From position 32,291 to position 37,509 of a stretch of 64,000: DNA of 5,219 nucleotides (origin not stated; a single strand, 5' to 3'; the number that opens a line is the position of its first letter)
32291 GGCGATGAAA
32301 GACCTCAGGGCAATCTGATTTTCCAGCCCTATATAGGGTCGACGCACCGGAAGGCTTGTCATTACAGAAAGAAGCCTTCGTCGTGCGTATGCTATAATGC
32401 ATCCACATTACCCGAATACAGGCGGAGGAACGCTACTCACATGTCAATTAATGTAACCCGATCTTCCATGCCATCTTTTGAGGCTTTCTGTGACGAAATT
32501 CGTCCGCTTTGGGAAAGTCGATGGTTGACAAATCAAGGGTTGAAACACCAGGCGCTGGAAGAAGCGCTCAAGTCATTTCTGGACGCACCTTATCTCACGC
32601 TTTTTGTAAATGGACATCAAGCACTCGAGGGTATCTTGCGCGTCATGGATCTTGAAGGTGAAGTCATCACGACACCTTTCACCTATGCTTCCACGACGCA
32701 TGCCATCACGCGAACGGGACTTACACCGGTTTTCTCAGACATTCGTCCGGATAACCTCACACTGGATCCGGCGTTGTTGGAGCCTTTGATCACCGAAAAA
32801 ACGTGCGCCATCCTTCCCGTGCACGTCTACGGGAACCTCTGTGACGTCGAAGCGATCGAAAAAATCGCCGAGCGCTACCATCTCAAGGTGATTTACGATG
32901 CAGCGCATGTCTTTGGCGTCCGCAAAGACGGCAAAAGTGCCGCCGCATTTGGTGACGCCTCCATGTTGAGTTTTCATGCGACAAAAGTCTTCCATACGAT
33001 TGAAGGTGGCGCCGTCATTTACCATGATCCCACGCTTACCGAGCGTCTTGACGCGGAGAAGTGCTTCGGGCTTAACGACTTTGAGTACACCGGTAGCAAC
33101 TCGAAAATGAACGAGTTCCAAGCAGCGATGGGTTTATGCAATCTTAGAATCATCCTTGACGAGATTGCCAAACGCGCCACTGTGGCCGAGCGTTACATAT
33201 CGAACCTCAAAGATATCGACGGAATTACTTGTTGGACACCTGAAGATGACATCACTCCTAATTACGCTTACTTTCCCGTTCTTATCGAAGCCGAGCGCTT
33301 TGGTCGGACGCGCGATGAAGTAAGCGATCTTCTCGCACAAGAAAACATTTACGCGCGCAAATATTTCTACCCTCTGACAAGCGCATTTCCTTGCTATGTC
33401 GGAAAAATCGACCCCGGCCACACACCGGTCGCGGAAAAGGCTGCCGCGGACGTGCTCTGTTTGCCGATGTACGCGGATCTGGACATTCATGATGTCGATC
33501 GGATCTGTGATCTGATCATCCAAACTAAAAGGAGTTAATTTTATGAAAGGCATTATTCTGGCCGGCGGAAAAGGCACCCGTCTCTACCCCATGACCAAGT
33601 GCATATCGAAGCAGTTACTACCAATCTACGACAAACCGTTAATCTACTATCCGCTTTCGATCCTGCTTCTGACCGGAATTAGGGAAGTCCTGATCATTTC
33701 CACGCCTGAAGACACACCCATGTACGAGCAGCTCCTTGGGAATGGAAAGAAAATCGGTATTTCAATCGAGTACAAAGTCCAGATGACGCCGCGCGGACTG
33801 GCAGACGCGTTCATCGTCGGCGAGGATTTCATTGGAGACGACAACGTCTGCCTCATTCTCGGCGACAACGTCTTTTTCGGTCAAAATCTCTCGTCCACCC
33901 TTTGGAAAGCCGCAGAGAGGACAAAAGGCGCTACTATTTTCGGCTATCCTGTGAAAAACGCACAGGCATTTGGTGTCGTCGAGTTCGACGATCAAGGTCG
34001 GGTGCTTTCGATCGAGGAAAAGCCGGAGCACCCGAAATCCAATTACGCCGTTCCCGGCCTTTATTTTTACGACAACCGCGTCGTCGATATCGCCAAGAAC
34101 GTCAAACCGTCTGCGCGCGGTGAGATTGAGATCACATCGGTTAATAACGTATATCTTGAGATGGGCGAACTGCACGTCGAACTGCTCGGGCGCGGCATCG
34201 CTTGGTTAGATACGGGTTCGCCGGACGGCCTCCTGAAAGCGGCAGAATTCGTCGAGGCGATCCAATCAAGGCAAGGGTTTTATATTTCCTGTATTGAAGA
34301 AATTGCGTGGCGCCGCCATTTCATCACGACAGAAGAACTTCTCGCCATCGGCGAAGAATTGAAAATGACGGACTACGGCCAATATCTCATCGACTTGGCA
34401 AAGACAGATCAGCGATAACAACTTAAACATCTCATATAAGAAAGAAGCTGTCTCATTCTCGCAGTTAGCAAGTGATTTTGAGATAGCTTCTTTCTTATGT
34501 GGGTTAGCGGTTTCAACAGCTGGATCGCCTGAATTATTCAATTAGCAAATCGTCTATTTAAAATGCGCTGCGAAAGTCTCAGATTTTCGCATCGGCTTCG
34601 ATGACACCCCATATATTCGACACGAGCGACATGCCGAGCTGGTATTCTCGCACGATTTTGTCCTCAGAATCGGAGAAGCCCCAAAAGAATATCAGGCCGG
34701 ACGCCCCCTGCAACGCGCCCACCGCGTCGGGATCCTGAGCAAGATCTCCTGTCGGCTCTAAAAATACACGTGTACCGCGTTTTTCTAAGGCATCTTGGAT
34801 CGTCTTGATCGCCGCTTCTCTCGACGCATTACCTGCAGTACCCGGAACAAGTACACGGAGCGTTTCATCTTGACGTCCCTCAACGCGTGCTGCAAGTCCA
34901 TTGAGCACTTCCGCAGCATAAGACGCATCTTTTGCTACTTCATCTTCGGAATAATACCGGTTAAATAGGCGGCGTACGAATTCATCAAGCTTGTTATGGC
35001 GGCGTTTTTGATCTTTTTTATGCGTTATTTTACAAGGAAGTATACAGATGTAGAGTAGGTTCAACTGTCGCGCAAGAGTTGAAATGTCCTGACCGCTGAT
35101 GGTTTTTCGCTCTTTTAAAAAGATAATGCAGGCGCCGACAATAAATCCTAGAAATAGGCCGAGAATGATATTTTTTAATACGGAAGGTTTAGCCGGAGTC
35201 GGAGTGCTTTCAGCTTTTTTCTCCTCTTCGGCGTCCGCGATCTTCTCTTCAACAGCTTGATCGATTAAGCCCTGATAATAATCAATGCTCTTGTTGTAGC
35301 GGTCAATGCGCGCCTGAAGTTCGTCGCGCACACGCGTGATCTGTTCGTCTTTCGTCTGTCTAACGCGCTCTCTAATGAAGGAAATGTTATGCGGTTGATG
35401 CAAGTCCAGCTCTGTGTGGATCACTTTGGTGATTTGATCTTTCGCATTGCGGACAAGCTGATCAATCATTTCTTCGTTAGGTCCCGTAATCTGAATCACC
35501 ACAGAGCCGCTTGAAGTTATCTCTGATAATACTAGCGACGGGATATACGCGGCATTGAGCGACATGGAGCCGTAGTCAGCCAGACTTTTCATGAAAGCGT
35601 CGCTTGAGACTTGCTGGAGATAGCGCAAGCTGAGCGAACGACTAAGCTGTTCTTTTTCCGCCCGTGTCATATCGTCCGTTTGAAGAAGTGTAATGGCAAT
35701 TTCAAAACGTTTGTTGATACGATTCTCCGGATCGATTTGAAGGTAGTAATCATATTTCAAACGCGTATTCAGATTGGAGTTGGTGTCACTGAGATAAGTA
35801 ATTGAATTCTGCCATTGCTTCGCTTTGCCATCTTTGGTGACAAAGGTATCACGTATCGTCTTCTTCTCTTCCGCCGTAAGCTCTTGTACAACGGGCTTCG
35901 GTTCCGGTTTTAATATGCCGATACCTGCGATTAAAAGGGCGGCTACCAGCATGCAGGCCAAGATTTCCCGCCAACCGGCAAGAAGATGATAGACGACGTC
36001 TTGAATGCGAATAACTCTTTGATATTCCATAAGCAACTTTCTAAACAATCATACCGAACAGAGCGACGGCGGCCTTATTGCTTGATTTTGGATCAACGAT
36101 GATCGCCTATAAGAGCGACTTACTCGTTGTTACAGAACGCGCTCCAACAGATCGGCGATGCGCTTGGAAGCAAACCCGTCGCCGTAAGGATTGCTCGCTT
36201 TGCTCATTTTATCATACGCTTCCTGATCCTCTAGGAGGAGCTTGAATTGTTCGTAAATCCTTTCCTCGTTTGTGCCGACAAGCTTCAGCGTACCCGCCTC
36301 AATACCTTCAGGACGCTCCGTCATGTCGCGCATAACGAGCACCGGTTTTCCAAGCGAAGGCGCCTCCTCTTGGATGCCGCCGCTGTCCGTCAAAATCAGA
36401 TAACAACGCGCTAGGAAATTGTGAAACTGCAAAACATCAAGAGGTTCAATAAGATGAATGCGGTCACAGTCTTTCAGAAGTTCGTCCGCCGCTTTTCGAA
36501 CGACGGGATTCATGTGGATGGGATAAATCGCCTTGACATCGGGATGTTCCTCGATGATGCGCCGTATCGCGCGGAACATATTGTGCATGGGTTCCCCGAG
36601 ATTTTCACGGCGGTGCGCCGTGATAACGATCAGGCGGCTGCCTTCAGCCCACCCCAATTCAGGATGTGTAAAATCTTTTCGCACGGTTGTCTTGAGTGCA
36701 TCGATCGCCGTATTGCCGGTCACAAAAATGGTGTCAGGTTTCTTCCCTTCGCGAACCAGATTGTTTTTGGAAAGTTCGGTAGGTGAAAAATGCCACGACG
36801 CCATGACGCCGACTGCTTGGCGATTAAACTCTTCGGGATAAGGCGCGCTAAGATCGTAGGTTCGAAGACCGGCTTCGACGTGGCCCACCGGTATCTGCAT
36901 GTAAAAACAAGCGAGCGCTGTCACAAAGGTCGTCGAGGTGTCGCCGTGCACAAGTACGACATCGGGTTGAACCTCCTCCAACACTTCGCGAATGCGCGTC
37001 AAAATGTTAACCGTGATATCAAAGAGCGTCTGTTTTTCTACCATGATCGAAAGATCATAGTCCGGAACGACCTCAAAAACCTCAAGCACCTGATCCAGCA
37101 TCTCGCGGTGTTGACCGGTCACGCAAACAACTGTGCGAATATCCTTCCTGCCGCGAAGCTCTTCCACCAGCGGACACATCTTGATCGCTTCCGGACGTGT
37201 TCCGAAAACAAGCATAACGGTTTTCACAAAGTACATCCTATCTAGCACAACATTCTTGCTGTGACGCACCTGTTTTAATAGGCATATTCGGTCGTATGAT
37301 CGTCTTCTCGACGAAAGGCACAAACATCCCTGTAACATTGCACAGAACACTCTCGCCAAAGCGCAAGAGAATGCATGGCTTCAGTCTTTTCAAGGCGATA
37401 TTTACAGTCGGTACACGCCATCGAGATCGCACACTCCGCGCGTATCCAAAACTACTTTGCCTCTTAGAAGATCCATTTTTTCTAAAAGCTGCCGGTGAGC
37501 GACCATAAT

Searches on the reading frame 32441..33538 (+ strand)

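Call 24: search_protein_families(library=pfam, proteins=[window:32441-33538:+], max_evalue=0.00001)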
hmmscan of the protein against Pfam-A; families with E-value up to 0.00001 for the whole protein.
window:32441-33538:+ (365 aa): 1 family
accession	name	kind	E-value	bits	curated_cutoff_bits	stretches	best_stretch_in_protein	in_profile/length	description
PF01041.23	DegT_DnrJ_EryC1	-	2e-84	284.3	19.8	1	17-358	8-358/360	DegT/DnrJ/EryC1/StrS aminotransferase family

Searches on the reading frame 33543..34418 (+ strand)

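Call 24: search_protein_families(library=pfam, proteins=[window:33543-34418:+], max_evalue=0.00001)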
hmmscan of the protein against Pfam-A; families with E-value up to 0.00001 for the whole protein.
window:33543-34418:+ (291 aa): 2 families
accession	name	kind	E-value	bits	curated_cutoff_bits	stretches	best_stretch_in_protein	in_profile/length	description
PF00483.29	NTP_transferase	-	8.1e-75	252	21.2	1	2-238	1-243/245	Nucleotidyl transferase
PF12804.13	NTP_transf_3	-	1.3e-09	38.8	27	1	3-132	1-119/160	MobA-like NTP transferase domain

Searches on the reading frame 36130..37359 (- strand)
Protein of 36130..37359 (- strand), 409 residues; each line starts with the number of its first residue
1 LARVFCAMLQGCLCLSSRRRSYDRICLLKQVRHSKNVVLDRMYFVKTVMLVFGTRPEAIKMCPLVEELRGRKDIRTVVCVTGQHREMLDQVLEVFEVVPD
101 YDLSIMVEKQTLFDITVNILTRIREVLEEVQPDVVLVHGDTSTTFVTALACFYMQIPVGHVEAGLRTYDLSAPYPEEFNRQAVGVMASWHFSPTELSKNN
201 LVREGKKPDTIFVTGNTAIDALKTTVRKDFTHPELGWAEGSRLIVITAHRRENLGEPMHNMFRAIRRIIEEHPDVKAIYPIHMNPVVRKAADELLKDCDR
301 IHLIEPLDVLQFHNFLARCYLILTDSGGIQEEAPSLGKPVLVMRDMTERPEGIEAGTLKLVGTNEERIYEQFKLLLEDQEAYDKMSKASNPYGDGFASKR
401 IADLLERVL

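Call 25: search_protein_families(library=pfam, proteins=[window:36130-37359:-], max_evalue=0.00001)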
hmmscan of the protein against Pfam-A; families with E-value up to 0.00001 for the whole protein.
window:36130-37359:- (409 aa): 1 family
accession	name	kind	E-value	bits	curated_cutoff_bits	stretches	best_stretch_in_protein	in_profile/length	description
PF02350.25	Epimerase_2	-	1.7e-123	412.4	30.6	1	67-406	2-347/347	UDP-N-acetylglucosamine 2-epimerase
